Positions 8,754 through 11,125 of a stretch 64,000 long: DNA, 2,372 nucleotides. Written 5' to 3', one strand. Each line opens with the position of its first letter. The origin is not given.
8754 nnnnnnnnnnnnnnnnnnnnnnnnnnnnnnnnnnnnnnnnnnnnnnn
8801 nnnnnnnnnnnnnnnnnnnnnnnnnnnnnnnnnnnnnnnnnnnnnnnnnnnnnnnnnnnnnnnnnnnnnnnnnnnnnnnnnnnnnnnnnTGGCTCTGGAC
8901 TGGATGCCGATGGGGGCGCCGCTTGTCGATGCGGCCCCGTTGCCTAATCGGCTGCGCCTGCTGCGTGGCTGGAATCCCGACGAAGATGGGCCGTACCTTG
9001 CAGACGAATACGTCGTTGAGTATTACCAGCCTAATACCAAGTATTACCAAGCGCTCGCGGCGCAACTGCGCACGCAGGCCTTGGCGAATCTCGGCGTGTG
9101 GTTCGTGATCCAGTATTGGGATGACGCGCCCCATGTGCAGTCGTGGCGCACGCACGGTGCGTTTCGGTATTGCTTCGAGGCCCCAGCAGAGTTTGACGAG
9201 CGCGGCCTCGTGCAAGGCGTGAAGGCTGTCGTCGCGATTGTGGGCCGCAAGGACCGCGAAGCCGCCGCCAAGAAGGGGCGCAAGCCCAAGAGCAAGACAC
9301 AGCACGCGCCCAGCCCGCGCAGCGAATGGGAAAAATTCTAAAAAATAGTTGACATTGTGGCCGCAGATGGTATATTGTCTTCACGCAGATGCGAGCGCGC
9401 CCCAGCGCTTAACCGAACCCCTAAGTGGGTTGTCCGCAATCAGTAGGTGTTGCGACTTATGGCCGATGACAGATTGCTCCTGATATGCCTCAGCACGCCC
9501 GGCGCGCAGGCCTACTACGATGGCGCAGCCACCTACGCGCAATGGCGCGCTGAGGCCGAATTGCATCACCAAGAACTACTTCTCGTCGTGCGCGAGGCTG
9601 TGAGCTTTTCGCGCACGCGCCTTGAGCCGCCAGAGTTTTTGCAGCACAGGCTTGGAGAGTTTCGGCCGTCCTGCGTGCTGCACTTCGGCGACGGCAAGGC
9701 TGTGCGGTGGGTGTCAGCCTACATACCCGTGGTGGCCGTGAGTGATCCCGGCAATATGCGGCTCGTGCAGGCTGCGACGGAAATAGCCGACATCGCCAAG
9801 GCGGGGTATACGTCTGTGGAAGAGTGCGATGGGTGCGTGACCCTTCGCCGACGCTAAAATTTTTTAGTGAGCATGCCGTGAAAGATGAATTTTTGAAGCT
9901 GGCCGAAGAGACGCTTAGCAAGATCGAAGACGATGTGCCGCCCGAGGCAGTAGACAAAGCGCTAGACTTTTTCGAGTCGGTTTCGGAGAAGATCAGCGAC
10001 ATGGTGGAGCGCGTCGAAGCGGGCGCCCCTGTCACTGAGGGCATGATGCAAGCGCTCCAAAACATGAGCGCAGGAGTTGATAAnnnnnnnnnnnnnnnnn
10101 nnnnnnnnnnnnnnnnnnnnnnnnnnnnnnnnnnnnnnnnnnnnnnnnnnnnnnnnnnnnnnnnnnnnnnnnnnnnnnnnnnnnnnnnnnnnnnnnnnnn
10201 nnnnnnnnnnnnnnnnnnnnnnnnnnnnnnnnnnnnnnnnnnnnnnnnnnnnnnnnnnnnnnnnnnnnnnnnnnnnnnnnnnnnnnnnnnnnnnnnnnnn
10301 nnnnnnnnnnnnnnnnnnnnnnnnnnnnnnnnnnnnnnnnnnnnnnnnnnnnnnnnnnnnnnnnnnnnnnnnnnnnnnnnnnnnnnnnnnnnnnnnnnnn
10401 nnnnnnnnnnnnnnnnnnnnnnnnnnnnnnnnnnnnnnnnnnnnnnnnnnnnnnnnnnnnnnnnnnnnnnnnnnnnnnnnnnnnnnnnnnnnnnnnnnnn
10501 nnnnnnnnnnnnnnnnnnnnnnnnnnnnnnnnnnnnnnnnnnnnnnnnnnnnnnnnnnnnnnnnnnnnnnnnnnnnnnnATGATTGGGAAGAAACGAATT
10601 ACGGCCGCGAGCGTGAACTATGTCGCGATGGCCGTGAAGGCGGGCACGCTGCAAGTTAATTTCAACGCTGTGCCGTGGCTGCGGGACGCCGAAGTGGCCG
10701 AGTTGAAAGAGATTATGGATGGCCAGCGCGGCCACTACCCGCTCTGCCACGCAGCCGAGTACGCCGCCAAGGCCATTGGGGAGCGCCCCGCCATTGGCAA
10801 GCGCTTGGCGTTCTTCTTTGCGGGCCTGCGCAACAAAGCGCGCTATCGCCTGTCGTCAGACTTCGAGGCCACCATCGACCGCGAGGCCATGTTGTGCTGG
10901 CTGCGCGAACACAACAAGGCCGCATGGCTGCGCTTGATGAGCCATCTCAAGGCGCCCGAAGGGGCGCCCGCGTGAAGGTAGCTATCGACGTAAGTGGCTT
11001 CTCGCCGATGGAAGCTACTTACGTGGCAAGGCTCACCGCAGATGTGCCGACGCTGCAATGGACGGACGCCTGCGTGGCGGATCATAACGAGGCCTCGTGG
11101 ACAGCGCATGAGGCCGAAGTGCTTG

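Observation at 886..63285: Genome-wide palindromic operator network (39 copies of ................)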

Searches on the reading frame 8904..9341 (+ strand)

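Call 44: search_protein_families(library=pfam, proteins=[window:8904-9341:+], max_evalue=0.01)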
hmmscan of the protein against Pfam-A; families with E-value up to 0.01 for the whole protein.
window:8904-9341:+ (145 aa): 1 family
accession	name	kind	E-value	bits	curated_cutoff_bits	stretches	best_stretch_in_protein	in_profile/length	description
PF03992.22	ABM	-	0.0095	16.5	23.1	0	58-91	43-76/78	Antibiotic biosynthesis monooxygenase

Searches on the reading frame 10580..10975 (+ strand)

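Call 44: search_protein_families(library=pfam, proteins=[window:10580-10975:+], max_evalue=0.01)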
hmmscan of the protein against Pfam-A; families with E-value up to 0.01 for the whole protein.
window:10580-10975:+ (131 aa): 1 family
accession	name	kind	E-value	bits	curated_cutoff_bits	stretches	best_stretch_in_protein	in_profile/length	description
PF23272.1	DUF7075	-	0.0023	17.7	23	1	54-80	47-73/280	Domain of unknown function (DUF7075)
